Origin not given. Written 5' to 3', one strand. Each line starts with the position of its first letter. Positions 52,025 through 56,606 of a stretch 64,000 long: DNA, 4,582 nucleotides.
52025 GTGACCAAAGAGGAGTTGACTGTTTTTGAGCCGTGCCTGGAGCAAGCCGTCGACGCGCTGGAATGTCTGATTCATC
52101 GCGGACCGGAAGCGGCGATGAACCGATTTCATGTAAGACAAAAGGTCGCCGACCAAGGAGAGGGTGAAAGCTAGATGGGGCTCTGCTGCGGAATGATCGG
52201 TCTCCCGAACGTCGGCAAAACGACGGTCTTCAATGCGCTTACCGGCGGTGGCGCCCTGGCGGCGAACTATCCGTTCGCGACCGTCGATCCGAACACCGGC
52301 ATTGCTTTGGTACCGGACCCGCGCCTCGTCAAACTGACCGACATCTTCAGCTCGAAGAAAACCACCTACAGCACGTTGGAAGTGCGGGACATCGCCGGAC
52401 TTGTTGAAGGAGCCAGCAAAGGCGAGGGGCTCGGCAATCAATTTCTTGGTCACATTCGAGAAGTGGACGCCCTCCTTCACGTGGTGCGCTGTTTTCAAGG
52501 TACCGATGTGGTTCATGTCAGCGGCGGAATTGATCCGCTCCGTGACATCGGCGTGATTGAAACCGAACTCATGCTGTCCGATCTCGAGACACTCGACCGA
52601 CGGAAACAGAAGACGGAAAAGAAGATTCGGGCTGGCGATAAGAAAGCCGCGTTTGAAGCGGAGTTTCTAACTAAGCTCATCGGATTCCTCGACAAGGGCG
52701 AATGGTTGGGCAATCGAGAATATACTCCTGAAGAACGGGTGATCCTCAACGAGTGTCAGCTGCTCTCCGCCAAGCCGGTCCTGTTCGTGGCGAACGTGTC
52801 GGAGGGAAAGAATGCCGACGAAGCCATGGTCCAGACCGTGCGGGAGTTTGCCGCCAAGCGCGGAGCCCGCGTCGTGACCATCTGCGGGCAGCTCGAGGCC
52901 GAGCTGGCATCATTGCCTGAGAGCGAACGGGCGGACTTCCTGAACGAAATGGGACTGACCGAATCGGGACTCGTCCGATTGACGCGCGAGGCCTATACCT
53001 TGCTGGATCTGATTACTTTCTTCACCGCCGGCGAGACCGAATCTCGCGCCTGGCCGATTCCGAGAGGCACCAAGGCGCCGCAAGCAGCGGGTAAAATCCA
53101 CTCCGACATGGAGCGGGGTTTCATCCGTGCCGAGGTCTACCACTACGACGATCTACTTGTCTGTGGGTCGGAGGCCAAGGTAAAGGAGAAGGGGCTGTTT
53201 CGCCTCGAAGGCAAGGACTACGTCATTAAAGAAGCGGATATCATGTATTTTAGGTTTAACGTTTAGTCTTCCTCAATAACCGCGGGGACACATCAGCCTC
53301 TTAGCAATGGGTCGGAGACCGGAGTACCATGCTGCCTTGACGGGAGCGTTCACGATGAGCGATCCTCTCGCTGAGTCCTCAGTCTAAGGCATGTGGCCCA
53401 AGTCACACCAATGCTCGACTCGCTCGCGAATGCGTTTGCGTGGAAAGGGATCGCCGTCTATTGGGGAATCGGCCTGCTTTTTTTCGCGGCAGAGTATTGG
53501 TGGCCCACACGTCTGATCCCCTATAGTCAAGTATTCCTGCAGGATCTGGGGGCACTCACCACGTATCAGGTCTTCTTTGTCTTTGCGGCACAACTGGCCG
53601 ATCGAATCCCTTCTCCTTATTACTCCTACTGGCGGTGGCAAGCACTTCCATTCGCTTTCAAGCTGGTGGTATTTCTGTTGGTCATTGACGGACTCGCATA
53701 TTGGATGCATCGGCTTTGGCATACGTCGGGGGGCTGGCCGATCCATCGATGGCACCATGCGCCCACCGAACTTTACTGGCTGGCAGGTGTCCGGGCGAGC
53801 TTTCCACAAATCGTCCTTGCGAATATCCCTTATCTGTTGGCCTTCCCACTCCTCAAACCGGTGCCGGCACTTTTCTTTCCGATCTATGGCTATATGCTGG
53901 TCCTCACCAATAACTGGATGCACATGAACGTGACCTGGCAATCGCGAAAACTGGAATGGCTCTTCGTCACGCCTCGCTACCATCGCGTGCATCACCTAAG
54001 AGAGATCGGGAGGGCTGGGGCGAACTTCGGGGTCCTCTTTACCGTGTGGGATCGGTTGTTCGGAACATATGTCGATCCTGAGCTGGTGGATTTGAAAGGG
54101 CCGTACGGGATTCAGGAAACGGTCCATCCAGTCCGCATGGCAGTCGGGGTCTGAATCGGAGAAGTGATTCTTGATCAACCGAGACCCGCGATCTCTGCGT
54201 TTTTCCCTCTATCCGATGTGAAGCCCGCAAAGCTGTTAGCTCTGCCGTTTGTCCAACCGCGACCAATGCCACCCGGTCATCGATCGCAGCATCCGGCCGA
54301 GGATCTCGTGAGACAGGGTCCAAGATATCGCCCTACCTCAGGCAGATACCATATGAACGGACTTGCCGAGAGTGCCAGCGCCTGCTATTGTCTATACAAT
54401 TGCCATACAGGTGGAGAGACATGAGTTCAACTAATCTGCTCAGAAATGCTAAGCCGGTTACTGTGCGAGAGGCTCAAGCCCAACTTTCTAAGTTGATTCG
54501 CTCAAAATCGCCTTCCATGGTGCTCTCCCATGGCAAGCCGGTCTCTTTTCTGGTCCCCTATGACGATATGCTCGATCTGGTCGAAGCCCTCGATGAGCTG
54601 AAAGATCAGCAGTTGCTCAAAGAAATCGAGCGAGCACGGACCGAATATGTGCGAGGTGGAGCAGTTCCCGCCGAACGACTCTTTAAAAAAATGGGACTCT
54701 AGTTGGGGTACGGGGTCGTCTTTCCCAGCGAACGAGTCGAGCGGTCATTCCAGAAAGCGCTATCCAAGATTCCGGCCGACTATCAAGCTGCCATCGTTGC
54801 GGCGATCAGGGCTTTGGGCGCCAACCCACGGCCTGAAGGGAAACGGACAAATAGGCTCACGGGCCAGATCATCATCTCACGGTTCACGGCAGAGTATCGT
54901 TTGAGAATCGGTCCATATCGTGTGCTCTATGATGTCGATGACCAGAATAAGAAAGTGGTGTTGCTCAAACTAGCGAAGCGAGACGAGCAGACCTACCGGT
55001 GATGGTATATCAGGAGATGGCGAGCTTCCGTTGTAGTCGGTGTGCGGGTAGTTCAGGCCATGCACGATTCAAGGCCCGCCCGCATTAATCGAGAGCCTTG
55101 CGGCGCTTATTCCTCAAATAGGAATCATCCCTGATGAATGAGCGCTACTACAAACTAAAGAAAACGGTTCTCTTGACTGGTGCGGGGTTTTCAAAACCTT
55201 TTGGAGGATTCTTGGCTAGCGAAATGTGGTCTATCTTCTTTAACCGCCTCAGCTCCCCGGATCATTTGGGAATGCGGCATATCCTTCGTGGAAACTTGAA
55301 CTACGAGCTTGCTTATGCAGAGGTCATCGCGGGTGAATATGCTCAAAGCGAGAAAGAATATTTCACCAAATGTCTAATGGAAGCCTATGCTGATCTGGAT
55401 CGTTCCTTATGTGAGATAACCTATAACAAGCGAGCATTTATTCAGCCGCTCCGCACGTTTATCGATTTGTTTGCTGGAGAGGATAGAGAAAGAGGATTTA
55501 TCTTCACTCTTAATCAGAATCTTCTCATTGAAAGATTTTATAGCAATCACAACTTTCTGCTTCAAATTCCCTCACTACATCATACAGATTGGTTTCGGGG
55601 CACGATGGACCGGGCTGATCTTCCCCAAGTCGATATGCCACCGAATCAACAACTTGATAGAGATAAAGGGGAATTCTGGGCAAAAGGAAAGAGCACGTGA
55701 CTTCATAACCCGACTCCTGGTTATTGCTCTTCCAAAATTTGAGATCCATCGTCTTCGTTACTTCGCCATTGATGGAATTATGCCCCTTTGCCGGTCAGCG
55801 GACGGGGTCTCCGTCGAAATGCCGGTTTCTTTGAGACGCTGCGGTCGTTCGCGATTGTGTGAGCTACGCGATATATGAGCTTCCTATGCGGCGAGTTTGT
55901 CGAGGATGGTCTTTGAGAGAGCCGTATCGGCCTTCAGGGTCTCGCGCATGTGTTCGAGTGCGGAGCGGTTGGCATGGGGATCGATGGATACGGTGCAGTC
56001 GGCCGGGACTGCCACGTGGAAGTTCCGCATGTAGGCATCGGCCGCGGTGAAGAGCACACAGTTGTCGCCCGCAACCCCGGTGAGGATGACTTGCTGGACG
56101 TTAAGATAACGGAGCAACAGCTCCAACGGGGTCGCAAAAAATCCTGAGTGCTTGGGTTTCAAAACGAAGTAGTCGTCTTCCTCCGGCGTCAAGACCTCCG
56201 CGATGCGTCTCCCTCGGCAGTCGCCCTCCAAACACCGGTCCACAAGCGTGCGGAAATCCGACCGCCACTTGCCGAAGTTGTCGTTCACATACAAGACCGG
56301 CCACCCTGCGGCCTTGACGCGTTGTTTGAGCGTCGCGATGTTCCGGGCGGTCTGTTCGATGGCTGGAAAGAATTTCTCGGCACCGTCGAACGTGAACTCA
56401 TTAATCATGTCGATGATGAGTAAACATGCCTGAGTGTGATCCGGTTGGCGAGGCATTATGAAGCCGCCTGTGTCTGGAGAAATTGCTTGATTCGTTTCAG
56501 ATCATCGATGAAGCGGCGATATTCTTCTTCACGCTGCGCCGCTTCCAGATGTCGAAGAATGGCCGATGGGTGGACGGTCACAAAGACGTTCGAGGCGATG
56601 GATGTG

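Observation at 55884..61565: imuB-dnaE2-udgX-isochorismatase: an ImuA-less mutasome wired to a uracil-trapping protein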

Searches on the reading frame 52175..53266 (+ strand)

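Call 103: search_protein_families(library=pfam, proteins=[window:52175-53266:+], max_evalue=0.01)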
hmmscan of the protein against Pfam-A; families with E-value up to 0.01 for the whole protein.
window:52175-53266:+ (363 aa): 3 families
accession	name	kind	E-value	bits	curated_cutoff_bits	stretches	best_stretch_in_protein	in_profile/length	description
PF06071.19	YchF-GTPase_C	-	1.6e-37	127.9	27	1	279-362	1-84/84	Protein of unknown function (DUF933)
PF01926.29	MMR_HSR1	-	1.4e-18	67.5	21.9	1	6-107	3-85/113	50S ribosome-binding GTPase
PF02421.24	FeoB_N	-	2.2e-08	34.2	27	1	7-57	5-54/156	Ferrous iron transport protein B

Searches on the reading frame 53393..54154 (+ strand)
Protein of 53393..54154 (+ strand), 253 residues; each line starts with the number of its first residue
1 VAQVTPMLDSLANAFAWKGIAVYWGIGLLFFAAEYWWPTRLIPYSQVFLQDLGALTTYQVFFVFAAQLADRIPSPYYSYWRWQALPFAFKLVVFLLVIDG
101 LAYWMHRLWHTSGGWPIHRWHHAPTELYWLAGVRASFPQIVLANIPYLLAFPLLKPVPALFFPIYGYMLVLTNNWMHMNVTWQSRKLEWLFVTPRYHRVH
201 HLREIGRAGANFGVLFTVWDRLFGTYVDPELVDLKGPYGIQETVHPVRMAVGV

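Call 103: search_protein_families(library=pfam, proteins=[window:53393-54154:+], max_evalue=0.01)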
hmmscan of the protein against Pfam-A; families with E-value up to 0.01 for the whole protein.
window:53393-54154:+ (253 aa): 1 family
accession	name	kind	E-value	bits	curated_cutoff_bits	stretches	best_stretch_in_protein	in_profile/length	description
PF04116.19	FA_hydroxylase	-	5.3e-27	95.3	31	1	92-225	2-132/132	Fatty acid hydroxylase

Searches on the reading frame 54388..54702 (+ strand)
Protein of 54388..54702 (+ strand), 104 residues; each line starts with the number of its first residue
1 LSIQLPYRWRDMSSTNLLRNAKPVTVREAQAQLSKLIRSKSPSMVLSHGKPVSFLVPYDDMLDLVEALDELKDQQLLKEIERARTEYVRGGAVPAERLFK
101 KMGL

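Call 103: search_protein_families(library=pfam, proteins=[window:54388-54702:+], max_evalue=0.01)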
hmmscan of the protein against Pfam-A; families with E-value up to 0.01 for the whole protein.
window:54388-54702:+ (104 aa): 1 family
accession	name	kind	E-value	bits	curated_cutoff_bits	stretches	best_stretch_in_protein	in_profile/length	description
PF02604.26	PhdYeFM_antitox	-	5e-05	23.4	29.8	1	23-83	3-66/74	Antitoxin Phd_YefM, type II toxin-antitoxin system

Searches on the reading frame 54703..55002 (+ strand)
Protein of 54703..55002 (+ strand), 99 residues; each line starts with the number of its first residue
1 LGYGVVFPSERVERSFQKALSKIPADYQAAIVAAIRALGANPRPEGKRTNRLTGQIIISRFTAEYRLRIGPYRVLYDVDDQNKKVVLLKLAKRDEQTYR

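Call 103: search_protein_families(library=pfam, proteins=[window:54703-55002:+], max_evalue=0.01)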
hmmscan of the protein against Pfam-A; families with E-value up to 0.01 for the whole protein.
window:54703-55002:+ (99 aa): 3 families
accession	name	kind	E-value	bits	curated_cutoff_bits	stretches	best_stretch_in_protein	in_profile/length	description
PF05016.21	ParE_toxin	-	4e-08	34.2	23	1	10-95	5-87/89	ParE toxin of type II toxin-antitoxin system, parDE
PF05973.20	Gp49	-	7.5e-05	23.1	23.9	1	19-99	2-79/90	Phage derived protein Gp49-like (DUF891)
PF15781.12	ParE-like_toxin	-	0.0011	19.3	28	1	13-94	4-80/87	ParE-like toxin of type II bacterial toxin-antitoxin system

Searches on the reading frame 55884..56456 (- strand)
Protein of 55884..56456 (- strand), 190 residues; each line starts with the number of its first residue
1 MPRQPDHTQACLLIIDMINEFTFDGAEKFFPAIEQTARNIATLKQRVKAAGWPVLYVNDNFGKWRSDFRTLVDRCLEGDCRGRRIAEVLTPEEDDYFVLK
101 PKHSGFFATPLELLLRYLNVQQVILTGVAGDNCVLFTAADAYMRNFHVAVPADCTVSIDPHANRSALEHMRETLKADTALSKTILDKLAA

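Call 3: search_protein_families(library=pfam, proteins=[window:55884-56456:-], max_evalue=0.01)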
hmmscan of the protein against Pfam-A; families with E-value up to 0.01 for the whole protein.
window:55884-56456:- (190 aa): 1 family
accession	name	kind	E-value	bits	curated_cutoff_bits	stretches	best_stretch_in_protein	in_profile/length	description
PF00857.26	Isochorismatase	-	8e-38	130.7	27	1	11-172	2-165/175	Isochorismatase domain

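Call 4: search_protein_families(library=ncbifam, proteins=[window:55884-56456:-], max_evalue=0.01)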
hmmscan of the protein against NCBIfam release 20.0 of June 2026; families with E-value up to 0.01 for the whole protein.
window:55884-56456:- (190 aa): 5 families
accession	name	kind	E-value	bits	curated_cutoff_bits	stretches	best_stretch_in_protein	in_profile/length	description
NF050097.1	BiurAmidohydBiuH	equivalog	2.3e-14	53.4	370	1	75-186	106-219/221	biuret amidohydrolase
TIGR03614.1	RutB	equivalog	5.7e-14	52.3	377.95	1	85-166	116-197/226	pyrimidine utilization protein B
NF008517.0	PRK11440.1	equivalog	1.3e-08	35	195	1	9-171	8-172/188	hydrolase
NF008623.0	PRK11609.1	equivalog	2.3e-08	34.1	174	1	109-173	132-198/213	bifunctional nicotinamidase/pyrazinamidase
NF041461.1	C_hydro_YcaC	equivalog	0.00078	19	310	1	121-172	103-154/201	isochorismate family cysteine hydrolase YcaC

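Call 57: search_solved_structures(query=window:55884-56456:-, show_alignments=2, max_evalue=0.00001)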
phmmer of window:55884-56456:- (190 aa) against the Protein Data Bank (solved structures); distinct sequences matched with E-value up to 0.00001: 36.
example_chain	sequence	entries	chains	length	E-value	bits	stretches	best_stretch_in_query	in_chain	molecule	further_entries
3eef_A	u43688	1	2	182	2.5e-19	72.7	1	11-161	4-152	N-carbamoylsarcosine amidase related protein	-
3hb7_A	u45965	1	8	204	2.2e-14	56.6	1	11-161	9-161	Isochorismatase hydrolase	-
6kua_A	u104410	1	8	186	1.5e-13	53.9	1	84-177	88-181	Cysteine hydrolase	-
2fq1_A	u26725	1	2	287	2.4e-13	53.3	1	9-159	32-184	Isochorismatase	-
3hu5_A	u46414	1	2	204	3.4e-13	52.7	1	10-172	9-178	Isochorismatase family protein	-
8bkd_A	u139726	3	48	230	2e-11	47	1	83-168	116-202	Ureidoacrylate amidohydrolase RutB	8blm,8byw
5zn8_A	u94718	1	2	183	4.4e-11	45.9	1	96-178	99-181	Isochorismatase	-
6a8l_A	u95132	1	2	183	4.4e-11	45.9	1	96-178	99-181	Isochorismatase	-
8bln_A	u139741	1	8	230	8.4e-11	44.9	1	83-168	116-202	Ureidoacrylate amidohydrolase RutB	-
3o90_A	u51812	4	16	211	1.9e-10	43.8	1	97-177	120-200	nicotinamidase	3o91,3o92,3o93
8bll_A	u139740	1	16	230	5e-10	42.4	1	84-168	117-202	Ureidoacrylate amidohydrolase RutB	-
3s2s_A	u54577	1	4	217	1e-09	41.4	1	96-176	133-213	Putative pyrazinamidase/nicotinamidase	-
5wxv_A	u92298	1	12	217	3.9e-09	39.5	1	9-180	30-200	Isochorismate lyase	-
5xo1_A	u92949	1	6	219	4e-09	39.5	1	9-180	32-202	Isochorismate lyase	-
3tb4_A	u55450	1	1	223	4.5e-09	39.3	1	6-154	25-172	Vibriobactin-specific isochorismatase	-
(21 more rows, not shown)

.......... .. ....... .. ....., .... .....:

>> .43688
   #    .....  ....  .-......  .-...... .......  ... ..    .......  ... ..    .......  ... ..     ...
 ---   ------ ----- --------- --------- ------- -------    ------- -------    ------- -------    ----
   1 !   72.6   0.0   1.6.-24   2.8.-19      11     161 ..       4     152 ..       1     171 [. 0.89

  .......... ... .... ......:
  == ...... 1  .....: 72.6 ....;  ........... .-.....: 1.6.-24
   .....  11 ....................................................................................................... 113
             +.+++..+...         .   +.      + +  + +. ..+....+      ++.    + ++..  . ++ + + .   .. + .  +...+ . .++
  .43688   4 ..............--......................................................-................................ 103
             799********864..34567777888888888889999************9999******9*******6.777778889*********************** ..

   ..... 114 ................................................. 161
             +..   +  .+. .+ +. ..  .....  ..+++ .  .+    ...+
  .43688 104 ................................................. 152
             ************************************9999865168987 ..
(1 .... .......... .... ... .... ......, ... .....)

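Call 95: find_homologous_proteins(query=window:55884-56456:-, max_evalue=1e-10)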
Query window:55884-56456:- (190 aa): 7956 proteins with E <= 1e-10 among 8000 candidates; the best 120 are listed.
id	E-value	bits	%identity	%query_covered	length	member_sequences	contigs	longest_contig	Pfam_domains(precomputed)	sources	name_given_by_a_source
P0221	1.6e-118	411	96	100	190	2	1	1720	PF00857.27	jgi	jgi:nicotinamidase-related amidase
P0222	2.0e-110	384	91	100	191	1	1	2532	PF00857.27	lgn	-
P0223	1.3e-109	382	89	100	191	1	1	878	PF00857.27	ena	-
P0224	1.7e-109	381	91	100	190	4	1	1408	PF00857.27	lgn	-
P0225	3.3e-109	380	88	99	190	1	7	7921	PF00857.27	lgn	-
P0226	2.2e-107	375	88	100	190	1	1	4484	PF00857.27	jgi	jgi:nicotinamidase-related amidase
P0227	2.4e-107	374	89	100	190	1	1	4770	PF00857.27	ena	-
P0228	4.5e-107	374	87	99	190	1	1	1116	PF00857.27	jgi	-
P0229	4.7e-107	373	87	100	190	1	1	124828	PF00857.27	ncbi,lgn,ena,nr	ncbi:MAG: hypothetical protein A4E19_14525 [Nitrospira sp. SG-bin1]|nr:MAG: hypothetical protein A4E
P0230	8.0e-106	369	87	99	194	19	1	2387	PF00857.27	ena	-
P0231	2.3e-105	368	87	100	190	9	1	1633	PF00857.27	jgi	jgi:nicotinamidase-related amidase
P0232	2.8e-105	368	86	100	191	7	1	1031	PF00857.27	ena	-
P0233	5.1e-105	367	85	100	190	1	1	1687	PF00857.27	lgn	-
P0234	5.4e-105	367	86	100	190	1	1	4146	PF00857.27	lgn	-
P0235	2.5e-103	361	85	99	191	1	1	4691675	PF00857.27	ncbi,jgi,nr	ncbi:MAG: Nicotinamidase [Nitrospira sp.]|jgi:nicotinamidase-related amidase|nr:MAG: Nicotinamidase 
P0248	2.1e-89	316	72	100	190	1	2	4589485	PF00857.27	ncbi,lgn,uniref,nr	ncbi:isochorismatase family cysteine hydrolase [Nitrospira moscoviensis]|uniref:Putative isochorisma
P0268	3.6e-83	296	69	100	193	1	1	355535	PF00857.27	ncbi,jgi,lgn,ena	jgi:nicotinamidase-related amidase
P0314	3.4e-78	279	69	95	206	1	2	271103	PF00857.27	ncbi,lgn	-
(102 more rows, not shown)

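Call 96: find_encoding_contigs(protein=P0248, flank=7000, max_places=1)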
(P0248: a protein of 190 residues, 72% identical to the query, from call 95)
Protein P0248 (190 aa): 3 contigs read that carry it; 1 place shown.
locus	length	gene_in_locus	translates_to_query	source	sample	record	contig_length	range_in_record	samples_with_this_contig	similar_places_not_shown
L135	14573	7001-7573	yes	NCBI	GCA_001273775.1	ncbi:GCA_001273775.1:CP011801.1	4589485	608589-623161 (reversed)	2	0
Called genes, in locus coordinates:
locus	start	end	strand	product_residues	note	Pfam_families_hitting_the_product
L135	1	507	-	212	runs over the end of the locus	PF02620:YceD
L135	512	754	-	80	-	PF01084:Ribosomal_S18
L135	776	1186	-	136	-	PF00436:SSB, PF22657:SSB_1 (weak)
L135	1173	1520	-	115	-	PF01250:Ribosomal_S6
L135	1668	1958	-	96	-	-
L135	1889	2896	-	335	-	-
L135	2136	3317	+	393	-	PF00817:IMS, PF11799:IMS_C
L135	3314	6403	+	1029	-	PF02811:PHP, PF07733:DNA_pol3_alpha, PF17657:DNA_pol3_finger, PF14579:HHH_6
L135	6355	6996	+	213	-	PF03167:UDG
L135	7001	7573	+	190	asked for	PF00857:Isochorismatase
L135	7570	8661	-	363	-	PF01926:MMR_HSR1, PF02421:FeoB_N, PF06071:YchF-GTPase_C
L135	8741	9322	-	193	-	PF01195:Pept_tRNA_hydro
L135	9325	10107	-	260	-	PF01386:Ribosomal_L25p, PF14693:Ribosomal_TL5_C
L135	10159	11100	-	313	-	PF13793:Pribosyltran_N, PF00156:Pribosyltran, PF14572:Pribosyl_synth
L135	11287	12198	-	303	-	PF00288:GHMP_kinases_N, PF08544:GHMP_kinases_C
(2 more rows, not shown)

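Call 97: find_encoding_contigs(protein=P0268, flank=7000, max_places=1)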
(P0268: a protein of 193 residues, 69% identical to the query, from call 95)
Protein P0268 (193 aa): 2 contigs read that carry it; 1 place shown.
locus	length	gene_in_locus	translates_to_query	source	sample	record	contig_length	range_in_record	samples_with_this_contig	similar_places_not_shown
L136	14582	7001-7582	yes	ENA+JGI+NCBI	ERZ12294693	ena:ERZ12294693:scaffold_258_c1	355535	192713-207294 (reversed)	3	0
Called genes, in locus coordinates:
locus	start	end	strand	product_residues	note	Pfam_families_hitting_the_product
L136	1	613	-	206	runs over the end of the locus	PF02620:YceD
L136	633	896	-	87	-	PF01084:Ribosomal_S18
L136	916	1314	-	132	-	PF00436:SSB, PF22657:SSB_1 (weak)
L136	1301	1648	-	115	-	PF01250:Ribosomal_S6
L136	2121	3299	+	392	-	PF00817:IMS, PF11799:IMS_C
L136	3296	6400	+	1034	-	PF02811:PHP, PF07733:DNA_pol3_alpha, PF17657:DNA_pol3_finger, PF14579:HHH_6, PF01336:tRNA_anti-codon (weak)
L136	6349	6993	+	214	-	PF03167:UDG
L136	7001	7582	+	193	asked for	PF00857:Isochorismatase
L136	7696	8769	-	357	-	PF01926:MMR_HSR1, PF02421:FeoB_N, PF06071:YchF-GTPase_C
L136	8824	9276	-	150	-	PF01195:Pept_tRNA_hydro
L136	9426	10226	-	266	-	PF01386:Ribosomal_L25p, PF14693:Ribosomal_TL5_C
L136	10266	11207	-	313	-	PF13793:Pribosyltran_N, PF00156:Pribosyltran, PF14572:Pribosyl_synth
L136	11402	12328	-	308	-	PF00288:GHMP_kinases_N, PF08544:GHMP_kinases_C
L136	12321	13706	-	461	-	PF00072:Response_reg, PF00158:Sigma54_activat, PF14532:Sigma54_activ_2, PF20030:bpMoxR (weak), PF00004:AAA (weak), PF07728:AAA_5, PF25601:AAA_lid_14, PF02954:HTH_8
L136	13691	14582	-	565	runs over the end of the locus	PF25323:6TM_PilS, PF00989:PAS, PF08448:PAS_4, PF13188:PAS_8 (weak), PF13426:PAS_9, PF00512:HisKA, PF02518:HATPase_c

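Call 98: find_encoding_contigs(protein=P0314, flank=7000, max_places=1)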
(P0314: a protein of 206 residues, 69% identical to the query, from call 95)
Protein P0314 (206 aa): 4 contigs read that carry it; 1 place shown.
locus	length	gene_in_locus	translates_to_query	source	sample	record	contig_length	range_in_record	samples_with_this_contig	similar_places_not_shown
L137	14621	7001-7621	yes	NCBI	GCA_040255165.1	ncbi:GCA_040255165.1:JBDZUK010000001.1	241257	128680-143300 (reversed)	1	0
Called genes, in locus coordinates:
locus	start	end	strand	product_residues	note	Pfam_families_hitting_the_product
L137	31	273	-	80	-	PF01084:Ribosomal_S18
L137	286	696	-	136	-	PF00436:SSB, PF22657:SSB_1 (weak)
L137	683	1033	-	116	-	PF01250:Ribosomal_S6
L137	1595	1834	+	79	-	PF01609:DDE_Tnp_1 (faint)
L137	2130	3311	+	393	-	PF00817:IMS, PF11799:IMS_C (weak)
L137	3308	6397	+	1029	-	PF02811:PHP, PF07733:DNA_pol3_alpha, PF17657:DNA_pol3_finger, PF14579:HHH_6, PF01336:tRNA_anti-codon (weak)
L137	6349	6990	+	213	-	PF03167:UDG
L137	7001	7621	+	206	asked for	PF00857:Isochorismatase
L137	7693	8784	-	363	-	PF01926:MMR_HSR1, PF02421:FeoB_N, PF06071:YchF-GTPase_C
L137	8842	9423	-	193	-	PF01195:Pept_tRNA_hydro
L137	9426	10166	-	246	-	PF01386:Ribosomal_L25p, PF14693:Ribosomal_TL5_C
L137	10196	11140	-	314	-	PF13793:Pribosyltran_N, PF00156:Pribosyltran, PF14572:Pribosyl_synth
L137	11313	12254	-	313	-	PF00288:GHMP_kinases_N, PF08544:GHMP_kinases_C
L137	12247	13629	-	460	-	PF00072:Response_reg, PF00158:Sigma54_activat, PF14532:Sigma54_activ_2, PF20030:bpMoxR (weak), PF00004:AAA (weak), PF07728:AAA_5, PF25601:AAA_lid_14, PF02954:HTH_8, +1 more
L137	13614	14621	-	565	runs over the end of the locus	PF25323:6TM_PilS, PF00989:PAS, PF08448:PAS_4, PF13188:PAS_8, PF13426:PAS_9, PF00512:HisKA, PF02518:HATPase_c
